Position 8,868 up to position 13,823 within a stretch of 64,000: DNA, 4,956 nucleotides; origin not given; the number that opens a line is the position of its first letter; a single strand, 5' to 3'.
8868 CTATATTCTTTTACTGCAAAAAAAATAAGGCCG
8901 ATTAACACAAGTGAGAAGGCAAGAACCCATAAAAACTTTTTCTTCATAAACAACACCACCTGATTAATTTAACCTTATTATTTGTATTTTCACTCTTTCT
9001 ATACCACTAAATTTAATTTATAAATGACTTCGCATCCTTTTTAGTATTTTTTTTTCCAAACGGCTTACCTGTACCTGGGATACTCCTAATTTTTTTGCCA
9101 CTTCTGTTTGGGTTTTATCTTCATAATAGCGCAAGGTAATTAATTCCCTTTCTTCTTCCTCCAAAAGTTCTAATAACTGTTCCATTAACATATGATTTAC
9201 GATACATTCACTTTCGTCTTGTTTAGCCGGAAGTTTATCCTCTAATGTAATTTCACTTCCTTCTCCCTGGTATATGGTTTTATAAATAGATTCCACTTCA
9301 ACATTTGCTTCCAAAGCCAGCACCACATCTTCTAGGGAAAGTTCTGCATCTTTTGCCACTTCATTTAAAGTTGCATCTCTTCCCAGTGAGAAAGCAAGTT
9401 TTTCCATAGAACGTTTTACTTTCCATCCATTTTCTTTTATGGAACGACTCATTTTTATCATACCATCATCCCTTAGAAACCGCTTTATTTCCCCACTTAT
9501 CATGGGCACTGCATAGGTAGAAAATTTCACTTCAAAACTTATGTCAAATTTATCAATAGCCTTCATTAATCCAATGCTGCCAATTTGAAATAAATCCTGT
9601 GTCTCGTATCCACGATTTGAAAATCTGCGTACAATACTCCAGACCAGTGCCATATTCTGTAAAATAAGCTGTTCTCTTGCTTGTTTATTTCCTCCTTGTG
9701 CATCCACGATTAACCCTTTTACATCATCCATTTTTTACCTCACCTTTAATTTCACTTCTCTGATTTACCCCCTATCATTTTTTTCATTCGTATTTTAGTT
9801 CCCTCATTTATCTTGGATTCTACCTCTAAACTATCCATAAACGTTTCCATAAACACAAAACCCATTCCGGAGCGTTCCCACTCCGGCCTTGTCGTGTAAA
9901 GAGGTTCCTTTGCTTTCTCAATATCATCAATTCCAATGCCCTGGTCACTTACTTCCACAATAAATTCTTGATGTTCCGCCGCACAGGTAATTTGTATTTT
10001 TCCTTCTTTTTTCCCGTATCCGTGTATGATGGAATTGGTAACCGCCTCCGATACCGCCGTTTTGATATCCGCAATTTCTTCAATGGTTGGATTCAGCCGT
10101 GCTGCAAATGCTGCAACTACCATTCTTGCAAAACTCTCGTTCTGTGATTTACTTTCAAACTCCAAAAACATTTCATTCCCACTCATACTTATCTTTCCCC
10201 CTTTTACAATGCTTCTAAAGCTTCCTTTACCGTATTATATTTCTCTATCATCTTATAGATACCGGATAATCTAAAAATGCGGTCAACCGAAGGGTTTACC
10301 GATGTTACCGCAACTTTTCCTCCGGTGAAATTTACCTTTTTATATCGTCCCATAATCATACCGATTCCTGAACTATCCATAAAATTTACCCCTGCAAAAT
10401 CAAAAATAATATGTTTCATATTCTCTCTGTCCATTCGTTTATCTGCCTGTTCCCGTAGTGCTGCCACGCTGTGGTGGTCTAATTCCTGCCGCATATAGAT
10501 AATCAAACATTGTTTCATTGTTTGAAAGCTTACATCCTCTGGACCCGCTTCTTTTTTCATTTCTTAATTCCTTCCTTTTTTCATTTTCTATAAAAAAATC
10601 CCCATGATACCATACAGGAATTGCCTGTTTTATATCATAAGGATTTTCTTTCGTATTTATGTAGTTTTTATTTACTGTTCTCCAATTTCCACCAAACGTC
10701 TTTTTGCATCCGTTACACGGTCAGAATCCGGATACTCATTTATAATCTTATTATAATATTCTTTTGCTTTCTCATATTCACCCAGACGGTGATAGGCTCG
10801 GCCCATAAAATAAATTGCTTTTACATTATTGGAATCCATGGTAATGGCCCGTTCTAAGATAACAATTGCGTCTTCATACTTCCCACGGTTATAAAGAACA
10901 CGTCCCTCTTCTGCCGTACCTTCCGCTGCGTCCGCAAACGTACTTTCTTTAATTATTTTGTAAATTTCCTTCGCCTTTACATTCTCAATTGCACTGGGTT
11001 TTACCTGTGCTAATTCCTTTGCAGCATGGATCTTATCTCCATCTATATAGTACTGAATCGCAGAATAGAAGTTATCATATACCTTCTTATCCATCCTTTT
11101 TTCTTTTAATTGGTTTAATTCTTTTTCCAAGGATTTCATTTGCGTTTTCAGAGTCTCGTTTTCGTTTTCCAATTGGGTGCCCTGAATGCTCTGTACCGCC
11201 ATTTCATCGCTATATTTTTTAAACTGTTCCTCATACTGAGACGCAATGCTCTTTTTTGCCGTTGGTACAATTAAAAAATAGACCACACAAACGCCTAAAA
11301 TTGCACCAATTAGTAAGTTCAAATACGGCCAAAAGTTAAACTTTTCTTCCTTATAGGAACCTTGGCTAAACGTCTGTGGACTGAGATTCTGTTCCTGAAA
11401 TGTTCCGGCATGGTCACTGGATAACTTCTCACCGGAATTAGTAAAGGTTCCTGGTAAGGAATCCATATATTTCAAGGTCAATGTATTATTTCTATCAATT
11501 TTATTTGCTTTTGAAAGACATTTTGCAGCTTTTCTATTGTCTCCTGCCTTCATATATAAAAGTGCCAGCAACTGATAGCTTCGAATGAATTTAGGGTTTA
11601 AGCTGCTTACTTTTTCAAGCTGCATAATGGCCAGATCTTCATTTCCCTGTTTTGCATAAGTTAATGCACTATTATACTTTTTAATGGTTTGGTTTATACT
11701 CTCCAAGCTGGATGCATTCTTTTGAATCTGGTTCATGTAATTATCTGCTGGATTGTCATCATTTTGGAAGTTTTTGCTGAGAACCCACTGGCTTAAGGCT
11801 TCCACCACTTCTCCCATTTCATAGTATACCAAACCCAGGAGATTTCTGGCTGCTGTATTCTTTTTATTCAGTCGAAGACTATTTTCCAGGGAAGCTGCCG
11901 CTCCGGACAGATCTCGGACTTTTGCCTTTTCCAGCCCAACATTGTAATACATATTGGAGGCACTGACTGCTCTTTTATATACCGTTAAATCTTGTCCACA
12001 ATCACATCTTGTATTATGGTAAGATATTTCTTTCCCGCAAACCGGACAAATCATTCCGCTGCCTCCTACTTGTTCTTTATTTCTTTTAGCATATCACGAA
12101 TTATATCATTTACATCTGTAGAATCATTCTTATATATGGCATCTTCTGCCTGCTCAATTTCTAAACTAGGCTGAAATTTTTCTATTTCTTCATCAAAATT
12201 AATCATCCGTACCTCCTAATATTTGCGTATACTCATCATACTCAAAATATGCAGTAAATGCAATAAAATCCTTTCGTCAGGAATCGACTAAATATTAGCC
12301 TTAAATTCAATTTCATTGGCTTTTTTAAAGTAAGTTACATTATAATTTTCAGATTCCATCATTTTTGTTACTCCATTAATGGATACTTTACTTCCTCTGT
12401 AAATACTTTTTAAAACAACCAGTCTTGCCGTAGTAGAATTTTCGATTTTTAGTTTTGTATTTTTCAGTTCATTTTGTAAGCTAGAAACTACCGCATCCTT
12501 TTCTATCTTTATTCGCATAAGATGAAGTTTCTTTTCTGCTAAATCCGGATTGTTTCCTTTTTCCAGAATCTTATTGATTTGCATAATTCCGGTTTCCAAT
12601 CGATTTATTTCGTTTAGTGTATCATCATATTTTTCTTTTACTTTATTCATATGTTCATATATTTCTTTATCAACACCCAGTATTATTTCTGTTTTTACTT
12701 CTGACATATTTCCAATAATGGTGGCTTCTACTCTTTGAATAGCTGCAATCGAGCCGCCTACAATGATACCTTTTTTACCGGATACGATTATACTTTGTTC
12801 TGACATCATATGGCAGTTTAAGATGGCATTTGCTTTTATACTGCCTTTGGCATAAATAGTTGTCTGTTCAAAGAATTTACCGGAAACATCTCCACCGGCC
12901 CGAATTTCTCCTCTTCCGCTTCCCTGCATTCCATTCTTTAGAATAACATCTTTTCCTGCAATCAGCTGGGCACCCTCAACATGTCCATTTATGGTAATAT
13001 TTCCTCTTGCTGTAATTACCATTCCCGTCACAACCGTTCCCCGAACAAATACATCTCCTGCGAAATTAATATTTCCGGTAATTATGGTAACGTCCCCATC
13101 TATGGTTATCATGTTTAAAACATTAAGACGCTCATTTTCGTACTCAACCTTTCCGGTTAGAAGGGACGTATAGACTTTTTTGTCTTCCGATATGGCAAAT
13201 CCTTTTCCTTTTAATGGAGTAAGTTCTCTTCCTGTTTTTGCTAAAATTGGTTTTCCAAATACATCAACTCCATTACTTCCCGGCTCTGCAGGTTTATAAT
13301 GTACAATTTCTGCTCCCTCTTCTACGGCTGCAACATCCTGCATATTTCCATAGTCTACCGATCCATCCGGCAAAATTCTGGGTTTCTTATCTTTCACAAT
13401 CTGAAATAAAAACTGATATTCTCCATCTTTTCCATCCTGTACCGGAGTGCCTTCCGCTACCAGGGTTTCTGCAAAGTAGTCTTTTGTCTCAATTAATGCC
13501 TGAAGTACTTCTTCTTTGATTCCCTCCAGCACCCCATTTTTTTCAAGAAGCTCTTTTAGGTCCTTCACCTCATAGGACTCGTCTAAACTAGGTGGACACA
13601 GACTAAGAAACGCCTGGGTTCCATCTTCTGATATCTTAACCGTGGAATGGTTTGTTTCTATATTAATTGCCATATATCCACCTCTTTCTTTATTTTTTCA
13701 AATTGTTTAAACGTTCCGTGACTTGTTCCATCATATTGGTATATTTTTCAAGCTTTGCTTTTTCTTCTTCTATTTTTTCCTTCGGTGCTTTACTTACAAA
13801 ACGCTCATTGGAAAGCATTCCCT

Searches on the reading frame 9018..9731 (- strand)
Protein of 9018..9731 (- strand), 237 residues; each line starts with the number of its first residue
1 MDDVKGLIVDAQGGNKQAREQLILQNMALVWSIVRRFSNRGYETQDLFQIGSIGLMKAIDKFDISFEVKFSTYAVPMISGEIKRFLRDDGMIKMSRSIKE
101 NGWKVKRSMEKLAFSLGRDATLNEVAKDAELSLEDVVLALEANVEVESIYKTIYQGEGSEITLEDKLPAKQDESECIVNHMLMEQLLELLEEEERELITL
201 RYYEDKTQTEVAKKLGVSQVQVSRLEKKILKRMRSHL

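Call 5: search_protein_families(library=pfam, proteins=[window:9018-9731:-], max_evalue=0.01)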
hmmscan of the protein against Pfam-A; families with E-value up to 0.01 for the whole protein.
window:9018-9731:- (237 aa): 12 families
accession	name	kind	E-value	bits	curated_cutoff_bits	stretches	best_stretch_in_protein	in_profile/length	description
PF04542.20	Sigma70_r2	-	3.6e-17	62.4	24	1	22-89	1-68/71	Sigma-70 region 2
PF04545.22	Sigma70_r4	-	1.1e-16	60.4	24.1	1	187-234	2-49/50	Sigma-70, region 4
PF08281.18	Sigma70_r4_2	-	1.1e-08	35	25.7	1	181-224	2-45/54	Sigma-70, region 4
PF04539.22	Sigma70_r3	-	2.2e-08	34.5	25.3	1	102-148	3-49/78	Sigma-70 region 3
PF01381.28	HTH_3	-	4.2e-05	23.9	23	1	206-227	10-31/55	Helix-turn-helix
PF18024.7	HTH_50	-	0.00069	19.7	27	1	186-223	4-41/50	Helix-turn-helix domain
PF16509.11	KORA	-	0.0008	20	26.7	1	190-235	15-60/84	TrfB plasmid transcriptional repressor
PF13384.12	HTH_23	-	0.0021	18.3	24.6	0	191-225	3-37/50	Homeodomain-like domain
PF02001.22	DUF134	-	0.0022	18.9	27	1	192-232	37-77/98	Protein of unknown function DUF134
PF13560.12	HTH_31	-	0.0022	18.7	27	1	197-227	6-36/64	Helix-turn-helix domain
PF13936.12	HTH_38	-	0.0057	16.8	27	0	191-219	6-34/44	Helix-turn-helix domain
PF07638.17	Sigma70_ECF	-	0.0058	17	21.1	1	182-224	129-170/185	ECF sigma factor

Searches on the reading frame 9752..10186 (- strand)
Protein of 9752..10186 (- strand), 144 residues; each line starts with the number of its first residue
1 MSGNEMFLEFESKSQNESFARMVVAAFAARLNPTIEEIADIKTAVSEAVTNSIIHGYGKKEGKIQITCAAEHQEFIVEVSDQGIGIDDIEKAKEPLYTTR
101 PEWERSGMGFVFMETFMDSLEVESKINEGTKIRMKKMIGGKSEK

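Call 5: search_protein_families(library=pfam, proteins=[window:9752-10186:-], max_evalue=0.01)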
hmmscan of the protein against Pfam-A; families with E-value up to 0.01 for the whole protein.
window:9752-10186:- (144 aa): 2 families
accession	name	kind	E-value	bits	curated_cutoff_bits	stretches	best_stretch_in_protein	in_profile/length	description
PF13581.12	HATPase_c_2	-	1.3e-25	90.2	27.4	1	13-136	4-127/127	Histidine kinase-like ATPase domain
PF02518.31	HATPase_c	-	3.8e-12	47.1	26.4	1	40-135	5-106/111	Histidine kinase-, DNA gyrase B-, and HSP90-like ATPase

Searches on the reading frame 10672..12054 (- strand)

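Call 5: search_protein_families(library=pfam, proteins=[window:10672-12054:-], max_evalue=0.01)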
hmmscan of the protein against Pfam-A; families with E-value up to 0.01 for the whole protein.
window:10672-12054:- (460 aa): 26 families (the best 25 are shown)
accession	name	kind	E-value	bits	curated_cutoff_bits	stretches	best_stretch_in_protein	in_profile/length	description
PF14559.12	TPR_19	-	2.9e-25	88.8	25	3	390-454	4-68/68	Tetratricopeptide repeat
PF07719.23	TPR_2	-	8.9e-21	72.7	27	2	412-443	2-33/34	Tetratricopeptide repeat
PF13181.12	TPR_8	-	2.6e-20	71.2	25.7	2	412-443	2-33/34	Tetratricopeptide repeat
PF00515.34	TPR_1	-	3.4e-19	68.2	27.8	1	412-443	2-33/34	Tetratricopeptide repeat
PF13432.12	TPR_16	-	9.5e-18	64.8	32.7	2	383-444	3-64/65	Tetratricopeptide repeat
PF13414.12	TPR_11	-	5.7e-17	61.6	26.8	2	384-425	1-42/42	TPR repeat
PF13174.12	TPR_6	-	1.6e-15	57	26.3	1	417-444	6-33/33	Tetratricopeptide repeat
PF13428.12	TPR_14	-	5.5e-15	54.8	23.5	1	413-447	3-37/44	Tetratricopeptide repeat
PF12895.13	ANAPC3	-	1.4e-13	51.3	27.2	1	390-443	2-54/82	Anaphase-promoting complex, cyclosome, subunit 3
PF13431.12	TPR_17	-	4.7e-12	45.6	24.4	1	400-431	2-33/34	Tetratricopeptide repeat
PF13371.12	TPR_9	-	3e-10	40.4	35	1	389-454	7-72/73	Tetratricopeptide repeat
PF13424.12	TPR_12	-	9.8e-10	38.9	30.1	1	384-438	10-72/77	Tetratricopeptide repeat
PF23914.1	TPR_CcmH_CycH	-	9.9e-10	38.9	42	1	391-446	101-156/158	Cytochrome c-type biogenesis protein H TPR domain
PF13176.12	TPR_7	-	1.3e-08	34.7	27.9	0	413-434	1-22/36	Tetratricopeptide repeat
PF13374.12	TPR_10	-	4.9e-07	30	27.5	0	384-406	9-31/42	Tetratricopeptide repeat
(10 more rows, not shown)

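Call 6: search_protein_families(library=ncbifam, proteins=[window:10672-12054:-], max_evalue=0.01)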
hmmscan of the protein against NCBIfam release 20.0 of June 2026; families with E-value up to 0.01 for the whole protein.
window:10672-12054:- (460 aa): 23 families
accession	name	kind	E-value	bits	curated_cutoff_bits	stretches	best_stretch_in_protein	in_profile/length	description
NF040959.1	MamA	equivalog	1.6e-20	73.5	200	2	381-449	41-109/204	magnetosome protein MamA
TIGR02521.1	type_IV_pilW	equivalog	3.1e-15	56.4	154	2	383-446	37-100/234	type IV pilus biogenesis/stability protein PilW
TIGR02917.1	PEP_TPR_lipo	equivalog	6.7e-14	50.7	312.2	2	382-446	266-330/899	XrtA/PEP-CTERM system TPR-repeat protein PrsT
NF047558.1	TPR_END_plus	domain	3.4e-09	36.5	32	1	127-157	3-33/56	TPR end-of-group domain-containing protein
NF008757.0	PRK11788.1-5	equivalog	1.2e-08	34.5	363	1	355-442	160-245/388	lipopolysaccharide assembly protein LapB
TIGR02795.1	tol_pal_ybgF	equivalog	2e-08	34.8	90.1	1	384-454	46-119/119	tol-pal system protein YbgF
NF052415.1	T3SS_chap_SctY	equivalog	6.4e-08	33.1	70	0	389-438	52-104/106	type III secretion apparatus assembly chaperone SctY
NF047507.1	TPR_BatC_Lepto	exception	7.7e-08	32.1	175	1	383-445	64-130/214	TPR repeat-containing protein BatC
NF033762.1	social_mot_Tgl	equivalog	9e-08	31.7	225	1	31-182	29-195/252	social motility TPR repeat lipoprotein Tgl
TIGR02552.1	LcrH_SycD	equivalog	3.2e-07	30.1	104.8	1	386-444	27-85/136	SycD/LcrH family type III secretion system chaperone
NF002725.1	PRK02603.1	equivalog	7.9e-06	26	143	1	118-184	67-133/173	photosystem I assembly protein Ycf3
NF008520.0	PRK11447.1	equivalog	9e-06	23.7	858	1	369-446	261-338/1157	cellulose synthase complex outer membrane protein BcsC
NF053607.1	CHU_0125_OmpA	equivalog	3.9e-05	22.3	620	1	368-442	10-84/639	CHU_0125 family OmpA-like outer membrane integrity protein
NF008753.0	PRK11788.1-1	equivalog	0.00014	21.1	395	1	344-440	143-243/389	lipopolysaccharide assembly protein LapB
NF008068.0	PRK10803.1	equivalog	0.00018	21.6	383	1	368-454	173-260/263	cell division protein CpoB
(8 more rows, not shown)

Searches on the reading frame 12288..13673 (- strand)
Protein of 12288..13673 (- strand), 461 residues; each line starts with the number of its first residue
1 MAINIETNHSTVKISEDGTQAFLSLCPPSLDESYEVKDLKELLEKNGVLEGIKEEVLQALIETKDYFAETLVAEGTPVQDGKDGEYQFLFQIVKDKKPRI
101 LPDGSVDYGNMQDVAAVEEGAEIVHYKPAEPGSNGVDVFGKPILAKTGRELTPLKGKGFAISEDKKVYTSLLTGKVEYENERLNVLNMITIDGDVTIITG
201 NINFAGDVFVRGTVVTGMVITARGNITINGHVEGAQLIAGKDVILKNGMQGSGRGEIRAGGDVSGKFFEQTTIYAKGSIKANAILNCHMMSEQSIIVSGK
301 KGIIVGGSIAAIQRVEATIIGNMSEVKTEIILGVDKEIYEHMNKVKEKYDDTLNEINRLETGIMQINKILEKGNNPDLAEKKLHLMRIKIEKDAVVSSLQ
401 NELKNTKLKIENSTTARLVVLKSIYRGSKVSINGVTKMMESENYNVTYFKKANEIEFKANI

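Call 5: search_protein_families(library=pfam, proteins=[window:12288-13673:-], max_evalue=0.01)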
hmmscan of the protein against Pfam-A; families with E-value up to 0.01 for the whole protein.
window:12288-13673:- (461 aa): 2 families
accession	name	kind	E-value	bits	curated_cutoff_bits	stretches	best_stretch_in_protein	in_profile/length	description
PF03961.19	FapA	-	3.3e-58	197.9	31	1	187-455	1-272/272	Flagellar Assembly Protein A beta solenoid domain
PF20250.3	FapA_N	-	4e-37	127.7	27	1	11-180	2-177/178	Flagellar Assembly Protein A N-terminal region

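Call 6: search_protein_families(library=ncbifam, proteins=[window:12288-13673:-], max_evalue=0.01)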
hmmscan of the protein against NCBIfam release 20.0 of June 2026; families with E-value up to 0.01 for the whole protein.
window:12288-13673:- (461 aa): 1 family
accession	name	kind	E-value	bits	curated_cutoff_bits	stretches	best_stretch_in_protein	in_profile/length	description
NF001819.0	PRK00556.1-3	equivalog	0.0011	18.4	273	1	201-251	107-157/197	septum site-determining protein MinC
